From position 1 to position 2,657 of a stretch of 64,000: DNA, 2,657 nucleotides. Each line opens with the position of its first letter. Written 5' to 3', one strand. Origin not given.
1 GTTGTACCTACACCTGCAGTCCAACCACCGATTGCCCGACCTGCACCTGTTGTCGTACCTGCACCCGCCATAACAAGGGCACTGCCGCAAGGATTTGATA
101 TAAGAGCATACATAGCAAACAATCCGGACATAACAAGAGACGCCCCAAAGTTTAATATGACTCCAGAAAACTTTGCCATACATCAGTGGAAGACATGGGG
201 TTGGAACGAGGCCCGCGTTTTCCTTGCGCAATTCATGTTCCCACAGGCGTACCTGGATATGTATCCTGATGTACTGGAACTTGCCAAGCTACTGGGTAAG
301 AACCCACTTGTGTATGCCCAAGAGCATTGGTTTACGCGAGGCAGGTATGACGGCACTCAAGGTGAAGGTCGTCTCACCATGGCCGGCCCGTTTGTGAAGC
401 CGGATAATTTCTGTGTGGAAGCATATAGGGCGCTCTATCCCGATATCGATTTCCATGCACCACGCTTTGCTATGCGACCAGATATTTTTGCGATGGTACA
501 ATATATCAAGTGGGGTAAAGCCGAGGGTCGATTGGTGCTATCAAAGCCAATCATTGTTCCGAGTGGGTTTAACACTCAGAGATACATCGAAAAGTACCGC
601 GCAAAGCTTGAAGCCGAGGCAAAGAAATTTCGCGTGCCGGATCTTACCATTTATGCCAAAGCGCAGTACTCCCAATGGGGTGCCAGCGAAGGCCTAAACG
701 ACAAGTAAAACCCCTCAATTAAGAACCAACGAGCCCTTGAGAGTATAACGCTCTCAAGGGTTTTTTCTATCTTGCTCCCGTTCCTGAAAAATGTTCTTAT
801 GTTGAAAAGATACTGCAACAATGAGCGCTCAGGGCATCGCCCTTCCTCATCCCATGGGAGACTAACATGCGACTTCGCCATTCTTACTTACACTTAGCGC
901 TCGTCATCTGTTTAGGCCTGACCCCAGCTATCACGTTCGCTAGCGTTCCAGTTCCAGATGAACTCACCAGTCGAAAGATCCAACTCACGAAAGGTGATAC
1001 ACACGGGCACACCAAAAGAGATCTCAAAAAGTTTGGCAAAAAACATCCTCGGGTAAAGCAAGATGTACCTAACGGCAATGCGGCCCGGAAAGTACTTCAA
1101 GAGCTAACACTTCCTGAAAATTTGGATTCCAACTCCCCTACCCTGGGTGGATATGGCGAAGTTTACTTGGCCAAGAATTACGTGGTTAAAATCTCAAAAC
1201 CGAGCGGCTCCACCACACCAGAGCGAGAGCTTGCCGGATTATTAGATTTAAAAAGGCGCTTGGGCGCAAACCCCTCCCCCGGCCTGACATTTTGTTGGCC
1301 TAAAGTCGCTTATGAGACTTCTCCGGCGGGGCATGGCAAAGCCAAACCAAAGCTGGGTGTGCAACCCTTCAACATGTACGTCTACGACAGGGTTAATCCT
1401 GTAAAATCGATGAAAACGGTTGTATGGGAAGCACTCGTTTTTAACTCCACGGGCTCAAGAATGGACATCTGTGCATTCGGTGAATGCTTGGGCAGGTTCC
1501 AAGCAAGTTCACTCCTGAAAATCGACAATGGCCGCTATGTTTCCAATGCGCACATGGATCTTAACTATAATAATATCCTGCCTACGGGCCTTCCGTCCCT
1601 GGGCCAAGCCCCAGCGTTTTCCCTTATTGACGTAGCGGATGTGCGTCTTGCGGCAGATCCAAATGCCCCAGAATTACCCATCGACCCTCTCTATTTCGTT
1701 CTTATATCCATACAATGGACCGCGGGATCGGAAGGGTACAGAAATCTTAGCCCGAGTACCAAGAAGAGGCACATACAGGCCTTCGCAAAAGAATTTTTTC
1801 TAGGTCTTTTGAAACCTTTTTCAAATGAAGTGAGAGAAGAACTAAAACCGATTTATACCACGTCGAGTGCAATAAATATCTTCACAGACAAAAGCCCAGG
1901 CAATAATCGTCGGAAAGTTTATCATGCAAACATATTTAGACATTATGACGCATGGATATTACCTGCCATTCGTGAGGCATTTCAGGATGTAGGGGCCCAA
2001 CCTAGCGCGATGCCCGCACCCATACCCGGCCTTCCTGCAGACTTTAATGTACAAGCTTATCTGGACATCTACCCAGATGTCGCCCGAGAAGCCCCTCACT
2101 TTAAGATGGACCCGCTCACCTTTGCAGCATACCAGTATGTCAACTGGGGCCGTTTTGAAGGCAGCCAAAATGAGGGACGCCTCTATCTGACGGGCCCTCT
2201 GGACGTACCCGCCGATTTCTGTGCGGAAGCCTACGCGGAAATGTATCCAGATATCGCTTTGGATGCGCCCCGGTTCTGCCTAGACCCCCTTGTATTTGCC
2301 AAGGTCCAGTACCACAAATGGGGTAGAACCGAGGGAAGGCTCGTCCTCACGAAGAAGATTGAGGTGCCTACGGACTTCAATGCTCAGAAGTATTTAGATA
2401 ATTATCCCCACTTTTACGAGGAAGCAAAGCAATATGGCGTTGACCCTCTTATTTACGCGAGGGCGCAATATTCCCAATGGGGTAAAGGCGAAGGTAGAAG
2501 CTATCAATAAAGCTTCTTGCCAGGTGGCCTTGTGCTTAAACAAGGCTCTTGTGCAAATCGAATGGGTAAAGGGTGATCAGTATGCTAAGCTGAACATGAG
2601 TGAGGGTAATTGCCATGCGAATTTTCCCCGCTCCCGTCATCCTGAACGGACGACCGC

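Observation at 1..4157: Tandem array of paralogous secreted proteins defined by an undescribed C-terminal ~46-aa repeat module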

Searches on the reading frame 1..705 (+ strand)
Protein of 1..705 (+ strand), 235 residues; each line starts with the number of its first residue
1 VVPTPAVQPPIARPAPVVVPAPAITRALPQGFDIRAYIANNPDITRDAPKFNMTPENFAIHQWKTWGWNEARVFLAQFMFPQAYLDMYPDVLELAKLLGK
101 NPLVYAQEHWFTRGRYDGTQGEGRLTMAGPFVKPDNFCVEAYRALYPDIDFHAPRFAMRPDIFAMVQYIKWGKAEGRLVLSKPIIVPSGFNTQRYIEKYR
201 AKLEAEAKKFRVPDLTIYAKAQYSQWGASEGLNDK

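Call 6: search_protein_families(library=pfam, proteins=[window:1-705:+], max_evalue=1)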
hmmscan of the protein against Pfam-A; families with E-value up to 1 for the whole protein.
window:1-705:+ (235 aa): 0 families

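Call 7: search_protein_families(library=ncbifam, proteins=[window:1-705:+], max_evalue=1)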
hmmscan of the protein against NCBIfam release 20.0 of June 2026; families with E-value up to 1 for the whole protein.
window:1-705:+ (235 aa): 1 family
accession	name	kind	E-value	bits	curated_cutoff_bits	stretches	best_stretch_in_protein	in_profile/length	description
NF006197.0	PRK08324.2-5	equivalog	0.26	9.6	627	1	149-221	160-230/583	bifunctional aldolase/short-chain dehydrogenase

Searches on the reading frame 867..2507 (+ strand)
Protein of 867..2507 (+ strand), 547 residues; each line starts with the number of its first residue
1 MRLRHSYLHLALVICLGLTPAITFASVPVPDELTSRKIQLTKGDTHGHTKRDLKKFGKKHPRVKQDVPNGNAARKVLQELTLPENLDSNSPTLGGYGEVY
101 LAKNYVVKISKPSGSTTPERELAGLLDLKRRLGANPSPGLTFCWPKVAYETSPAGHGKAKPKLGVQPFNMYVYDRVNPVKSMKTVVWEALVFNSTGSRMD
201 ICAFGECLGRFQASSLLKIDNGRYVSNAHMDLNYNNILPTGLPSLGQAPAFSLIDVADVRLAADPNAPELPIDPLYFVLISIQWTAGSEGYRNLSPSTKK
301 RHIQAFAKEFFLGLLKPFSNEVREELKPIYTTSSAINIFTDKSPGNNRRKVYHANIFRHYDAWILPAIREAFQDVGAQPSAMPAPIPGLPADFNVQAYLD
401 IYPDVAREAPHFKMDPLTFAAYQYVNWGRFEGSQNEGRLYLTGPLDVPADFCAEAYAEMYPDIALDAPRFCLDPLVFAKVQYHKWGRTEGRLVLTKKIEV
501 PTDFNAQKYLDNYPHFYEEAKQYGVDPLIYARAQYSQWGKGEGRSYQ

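Call 6: search_protein_families(library=pfam, proteins=[window:867-2507:+], max_evalue=1)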
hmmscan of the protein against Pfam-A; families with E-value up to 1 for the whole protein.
window:867-2507:+ (547 aa): 0 families

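Call 7: search_protein_families(library=ncbifam, proteins=[window:867-2507:+], max_evalue=1)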
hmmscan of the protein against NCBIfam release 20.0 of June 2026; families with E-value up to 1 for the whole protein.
window:867-2507:+ (547 aa): 0 families

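Call 90: search_protein_families(library=phrogs, proteins=[window:867-2507:+], max_evalue=0.001)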
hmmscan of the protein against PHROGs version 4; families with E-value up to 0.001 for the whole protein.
window:867-2507:+ (547 aa): 0 families

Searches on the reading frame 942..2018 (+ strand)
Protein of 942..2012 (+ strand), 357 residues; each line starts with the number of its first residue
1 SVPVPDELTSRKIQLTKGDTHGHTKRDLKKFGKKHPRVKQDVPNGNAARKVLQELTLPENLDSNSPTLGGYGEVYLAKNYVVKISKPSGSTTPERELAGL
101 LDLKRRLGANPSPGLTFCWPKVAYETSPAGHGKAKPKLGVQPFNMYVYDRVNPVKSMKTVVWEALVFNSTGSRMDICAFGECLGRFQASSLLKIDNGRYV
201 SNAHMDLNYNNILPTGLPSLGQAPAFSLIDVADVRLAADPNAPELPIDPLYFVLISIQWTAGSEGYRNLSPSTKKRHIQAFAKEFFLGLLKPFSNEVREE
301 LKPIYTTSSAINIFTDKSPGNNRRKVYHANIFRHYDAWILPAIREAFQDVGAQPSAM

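Call 56: search_solved_structures(query=window:942-2012:+, max_evalue=10, show_alignments=2)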
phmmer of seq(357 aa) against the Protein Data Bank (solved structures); distinct sequences matched with E-value up to 10: 3.
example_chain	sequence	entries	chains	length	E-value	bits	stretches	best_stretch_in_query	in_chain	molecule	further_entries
9t5t_K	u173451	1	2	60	0.81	12.1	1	221-262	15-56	Photosystem II reaction center protein K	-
7sa3_K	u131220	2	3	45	1.6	11.1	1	225-266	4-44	Photosystem II reaction center protein K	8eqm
9t5u_K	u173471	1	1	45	2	10.7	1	231-262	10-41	PsbK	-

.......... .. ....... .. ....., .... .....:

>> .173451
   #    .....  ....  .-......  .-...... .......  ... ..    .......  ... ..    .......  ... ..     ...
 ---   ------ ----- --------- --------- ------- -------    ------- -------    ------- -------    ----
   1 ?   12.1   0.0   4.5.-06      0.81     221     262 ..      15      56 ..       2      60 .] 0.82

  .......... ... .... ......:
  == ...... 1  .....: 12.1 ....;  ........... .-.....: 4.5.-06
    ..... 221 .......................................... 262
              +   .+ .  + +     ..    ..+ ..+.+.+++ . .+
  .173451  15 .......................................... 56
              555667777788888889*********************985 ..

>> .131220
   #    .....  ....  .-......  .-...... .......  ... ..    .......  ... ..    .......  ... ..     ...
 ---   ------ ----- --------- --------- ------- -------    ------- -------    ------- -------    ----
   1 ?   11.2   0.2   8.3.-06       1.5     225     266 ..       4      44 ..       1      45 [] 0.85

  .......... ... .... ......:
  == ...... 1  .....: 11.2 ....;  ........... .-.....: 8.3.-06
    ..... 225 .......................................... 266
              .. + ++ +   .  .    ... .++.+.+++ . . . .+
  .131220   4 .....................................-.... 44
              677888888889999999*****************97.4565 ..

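Call 65: search_solved_structures(query=A7, max_evalue=10, show_alignments=3)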
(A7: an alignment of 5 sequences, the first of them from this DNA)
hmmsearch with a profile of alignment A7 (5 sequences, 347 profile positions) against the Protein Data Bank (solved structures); distinct sequences matched with E-value up to 10: 0.
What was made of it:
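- Closest known: Protein-kinase-like superfamily. Different: No PDB sequence or profile hit (calls 56, 65).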

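Call 73: predict_structure(alignment_id=A8)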
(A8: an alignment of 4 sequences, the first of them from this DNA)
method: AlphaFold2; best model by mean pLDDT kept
length: 359 residues; sequences in the alignment: 4
mean_pLDDT: 75.7   pTM: 0.79
mean pLDDT of the five models: 75.7, 63.6, 62.9, 58.6, 54.6
residues with pLDDT >= 90: 80; 70-90: 167; 50-70: 67; < 50: 45
segments of 3 or more residues with pLDDT < 50: 1-4, 25-37, 314-330, 353-359
pLDDT, mean of each block of 10 residues (from residue 1): 51 83 51 48 87 86 74 82 70 67 79 86 70 61 80 91 94 95 88 78 74 90 87 60 75 85 90 93 94 88 72 45 46 71 88 40
secondary structure, 60 per line:
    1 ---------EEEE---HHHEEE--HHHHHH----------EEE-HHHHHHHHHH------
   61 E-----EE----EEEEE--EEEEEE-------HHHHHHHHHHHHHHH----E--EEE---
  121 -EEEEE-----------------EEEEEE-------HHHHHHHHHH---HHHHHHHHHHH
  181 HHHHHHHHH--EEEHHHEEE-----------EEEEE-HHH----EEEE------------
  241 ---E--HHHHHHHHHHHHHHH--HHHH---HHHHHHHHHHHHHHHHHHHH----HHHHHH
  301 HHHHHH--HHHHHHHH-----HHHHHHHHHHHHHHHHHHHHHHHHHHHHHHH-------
elements in order: E10-13 E20-22 H25-30 E41-43 H45-54 E73-77 E80-85 H93-107 E115-117 E122-126 E144-149 H157-166 H170-189 E192-194 E198-200 E212-216 E225-228 H247-261 H264-267 H271-290 H295-306 H309-316 H322-352
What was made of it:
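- On Protein-kinase-like fold (heads of A and B): The model is of moderate confidence (pLDDT 75.7, call 73), and there is no Pfam hit (call 6).
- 867..2510 (+): Gene B, 547 aa. Signal peptide at aa 1-25 (nt 867-941, ...ITFA|SVP). Protein-kinase-like head at about aa 26-380. AF2 pLDDT 75.7 and pTM 0.79 (call 73).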

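Call 75: fold_search(model_id=the predicted structure, library=pdb)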
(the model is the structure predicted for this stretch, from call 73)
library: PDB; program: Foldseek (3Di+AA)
matches with E <= 10: 945; with E <= 0.001: 153
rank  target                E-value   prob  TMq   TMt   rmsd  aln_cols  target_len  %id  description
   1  8uyf_A                5.5e-06  1.00  0.32  0.30  15.7       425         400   10  Structure of nucleotide-free Pediculus humanus (Ph) PINK1 dimer (released 2024-01-31)
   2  7t4m_A                5.8e-06  1.00  0.32  0.29  16.2       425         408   10  Structure of dodecameric unphosphorylated Pediculus humanus (Ph) PINK1 D357A mutant (released 2022-01-12)
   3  8uyf_B                1.0e-05  1.00  0.31  0.29  16.5       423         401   11  Structure of nucleotide-free Pediculus humanus (Ph) PINK1 dimer (released 2024-01-31)
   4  6hwk_D                1.3e-05  1.00  0.37  0.33  11.4       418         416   12  Glucosamine kinase (crystal form B) (released 2019-05-01)
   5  7t4n_A                1.3e-05  1.00  0.30  0.28  16.3       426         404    9  Structure of dimeric unphosphorylated Pediculus humanus (Ph) PINK1 D357A mutant (released 2022-01-12)
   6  7t4n_B                1.6e-05  1.00  0.32  0.30  15.8       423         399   10  Structure of dimeric unphosphorylated Pediculus humanus (Ph) PINK1 D357A mutant (released 2022-01-12)
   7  7t4m_B                2.0e-05  1.00  0.30  0.28  16.6       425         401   10  Structure of dodecameric unphosphorylated Pediculus humanus (Ph) PINK1 D357A mutant (released 2022-01-12)
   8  2x7f_B                2.7e-05  1.00  0.30  0.35  13.0       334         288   11  Crystal structure of the kinase domain of human Traf2- and Nck- interacting Kinase with Wee1Chk1 inhibitor (released 2010-07-14)
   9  6iy9_B                4.2e-05  1.00  0.36  0.39   9.9       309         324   16  Crystal structure of aminoglycoside 7"-phoshotransferase-Ia (APH(7")-Ia/HYG) from Streptomyces hygroscopicus complexed (released 2019-09-11)
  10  2x7f_C                4.2e-05  1.00  0.30  0.36  13.0       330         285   12  Crystal structure of the kinase domain of human Traf2- and Nck- interacting Kinase with Wee1Chk1 inhibitor (released 2010-07-14)
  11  8uyi_A                4.2e-05  1.00  0.29  0.29  16.2       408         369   10  Structure of ADP-bound and phosphorylated Pediculus humanus (Ph) PINK1 dimer (released 2024-01-31)
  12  5iqa_A                5.0e-05  1.00  0.35  0.41  13.1       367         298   12  Aminoglycoside Phosphotransferase (2'')-Ia (CTD of AAC(6')-Ie/APH(2'')-Ia) in complex with GMPPNP and Magnesium (released 2016-05-25)
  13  4mvf                  6.6e-05  1.00  0.29  0.27  15.1       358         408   11  Crystal Structure of Plasmodium falciparum CDPK2 complexed with inhibitor staurosporine (released 2014-09-03)
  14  2x4f_B                7.0e-05  1.00  0.35  0.42  13.8       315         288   15  The Crystal Structure of the human myosin light chain kinase LOC340156. (released 2010-02-09)
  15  8uyi_B                7.0e-05  1.00  0.30  0.30  13.9       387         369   10  Structure of ADP-bound and phosphorylated Pediculus humanus (Ph) PINK1 dimer (released 2024-01-31)
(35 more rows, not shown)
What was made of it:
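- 867..2510 (+): Foldseek PDB top hits are all kinases, with 153 hits at E<=1e-3 (call 75).
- On Protein-kinase-like fold (heads of A and B): Foldseek gave 153 PDB hits at E<=1e-3, and the listed best 50 are kinases or kinase-fold proteins (call 75).
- Closest known: Protein-kinase-like superfamily. Same: Foldseek top hits are all kinases: PINK1, aminoglycoside phosphotransferases, glucosamine kinase and WaaP (call 75).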

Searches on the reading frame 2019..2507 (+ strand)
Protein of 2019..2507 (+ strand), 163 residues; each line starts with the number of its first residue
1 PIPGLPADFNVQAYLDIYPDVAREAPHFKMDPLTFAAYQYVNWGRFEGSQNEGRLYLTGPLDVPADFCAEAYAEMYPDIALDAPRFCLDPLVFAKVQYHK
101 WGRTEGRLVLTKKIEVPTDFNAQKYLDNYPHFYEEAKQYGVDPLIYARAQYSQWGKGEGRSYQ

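Call 48: predict_structure(alignment_id=A5)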
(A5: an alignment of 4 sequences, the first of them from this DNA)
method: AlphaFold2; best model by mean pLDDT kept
length: 163 residues; sequences in the alignment: 4
mean_pLDDT: 88.7   pTM: 0.81
mean pLDDT of the five models: 88.7, 88.3, 88.0, 87.8, 87.4
residues with pLDDT >= 90: 119; 70-90: 28; 50-70: 11; < 50: 5
segments of 3 or more residues with pLDDT < 50: 47-51
pLDDT, mean of each block of 10 residues (from residue 1): 83 92 93 91 60 80 95 96 91 95 93 93 94 96 96 78 65
secondary structure, 60 per line:
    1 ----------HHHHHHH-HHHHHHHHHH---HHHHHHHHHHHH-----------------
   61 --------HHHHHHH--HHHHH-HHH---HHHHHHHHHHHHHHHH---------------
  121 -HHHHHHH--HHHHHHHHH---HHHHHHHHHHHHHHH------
elements in order: H11-17 H19-28 H32-43 H69-75 H78-82 H90-105 H122-128 H131-139 H143-157
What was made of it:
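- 2019..2507 (+): Module of B, three units: 2019-2174, 2193-2348 and 2352-2507. AF2 model of this module has pLDDT 88.7 and pTM 0.81, with three helices per unit (call 48).
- On T4SS C-terminal signal / BID domain: The tail is the end of a folded unit (call 48).
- Folded: the AF2 model has pLDDT 88.7 and pTM 0.81, with three helices per unit (call 48). pTM 0.81 suggests a rigid arrangement of the three units (call 48). The C-terminus is part of a predicted helix-rich fold (call 48).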

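Call 53: fold_search(model_id=the predicted structure, library=pdb)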
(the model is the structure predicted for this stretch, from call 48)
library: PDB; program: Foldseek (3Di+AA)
matches with E <= 10: 15; with E <= 0.001: 0
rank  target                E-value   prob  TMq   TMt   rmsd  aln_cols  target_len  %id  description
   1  9jpj_J                1.7e+00  0.04  0.17  0.14  13.5       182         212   12  Crystal structure of DhdR in complex with DNA (released 2024-11-06)
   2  9fx3_A                4.2e+00  0.02  0.15  0.04  15.9       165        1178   12  Structure of active human CD109 (released 2025-03-19)
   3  6b6h_D                5.2e+00  0.03  0.14  0.03  19.5        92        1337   15  The cryo-EM structure of a bacterial class I transcription activation complex (released 2017-11-15)
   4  6c9d_A                5.8e+00  0.02  0.16  0.08  15.1       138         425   14  Crystal structure of KA1-autoinhibited MARK1 kinase (released 2018-07-11)
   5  9atx                  8.1e+00  0.02  0.20  0.14  13.7       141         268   11  AcpB protein from Bacillus anthracis, N-terminal part (released 2024-03-06)
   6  5mps_O                8.6e+00  0.01  0.16  0.13  14.8       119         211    9  Structure of a spliceosome remodeled for exon ligation (released 2017-01-18)
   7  7vr9_A                8.6e+00  0.01  0.15  0.07  14.2       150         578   11  Crystal structure of human serum albumin complex with aripiprazole and myristic acid (released 2022-02-16)
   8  4ea3_A                8.6e+00  0.00  0.10  0.09  22.0       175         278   14  Structure of the N/OFQ Opioid Receptor in Complex with a Peptide Mimetic (released 2012-04-25)
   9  6smy_B                9.0e+00  0.01  0.15  0.11  14.7       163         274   15  Crystal structure of SLA Reductase YihU from E. Coli with NADH and product DHPS (released 2020-08-12)
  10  5ts9_F                9.0e+00  0.01  0.13  0.13  18.6       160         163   12  Crystal structure of Chorismate mutase from Burkholderia phymatum (released 2016-11-23)
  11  8hkc_E                9.5e+00  0.03  0.17  0.11  11.3       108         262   15  Cryo-EM structure of E. coli RNAP sigma32 complex (released 2023-05-31)
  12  5ts9_B                9.5e+00  0.01  0.16  0.16  18.6       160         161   11  Crystal structure of Chorismate mutase from Burkholderia phymatum (released 2016-11-23)
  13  5ts9_C                9.5e+00  0.01  0.13  0.13  18.6       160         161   12  Crystal structure of Chorismate mutase from Burkholderia phymatum (released 2016-11-23)
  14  9fx2                  9.5e+00  0.01  0.13  0.05  16.4       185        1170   13  Structure of methylamine activated CD109 (released 2025-03-19)
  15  1ezv_C                9.5e+00  0.01  0.12  0.09  17.3       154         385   14  STRUCTURE OF THE YEAST CYTOCHROME BC1 COMPLEX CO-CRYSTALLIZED WITH AN ANTIBODY FV-FRAGMENT (released 2001-05-16)
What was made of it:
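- On Solved structures (PDB): Foldseek: 0 hits at E<=1e-3 (call 53).
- Closest known: Cell-wall or envelope anchoring repeats on exported enzymes. Different: Foldseek gave no hit at E<=1e-3 (call 53).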

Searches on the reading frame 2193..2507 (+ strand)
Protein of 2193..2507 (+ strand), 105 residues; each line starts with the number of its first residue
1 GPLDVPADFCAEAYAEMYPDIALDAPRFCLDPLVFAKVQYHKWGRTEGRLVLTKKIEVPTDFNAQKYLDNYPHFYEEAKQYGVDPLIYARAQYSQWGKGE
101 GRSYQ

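Call 19: find_related_loci(query=A2, collection=genome_contigs, flank=10000)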
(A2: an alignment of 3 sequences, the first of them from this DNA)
Query A2 (105 aa) in genome_contigs; peptide patterns used: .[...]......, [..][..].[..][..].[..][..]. (x = any residue, [..] = any of these).
67 stretches matched a pattern, but none encodes a relative of the query by tblastn (E <= 1e-3).
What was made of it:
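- Tried and rejected: With the two-unit alignment it gave no confirmed locus (call 19).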
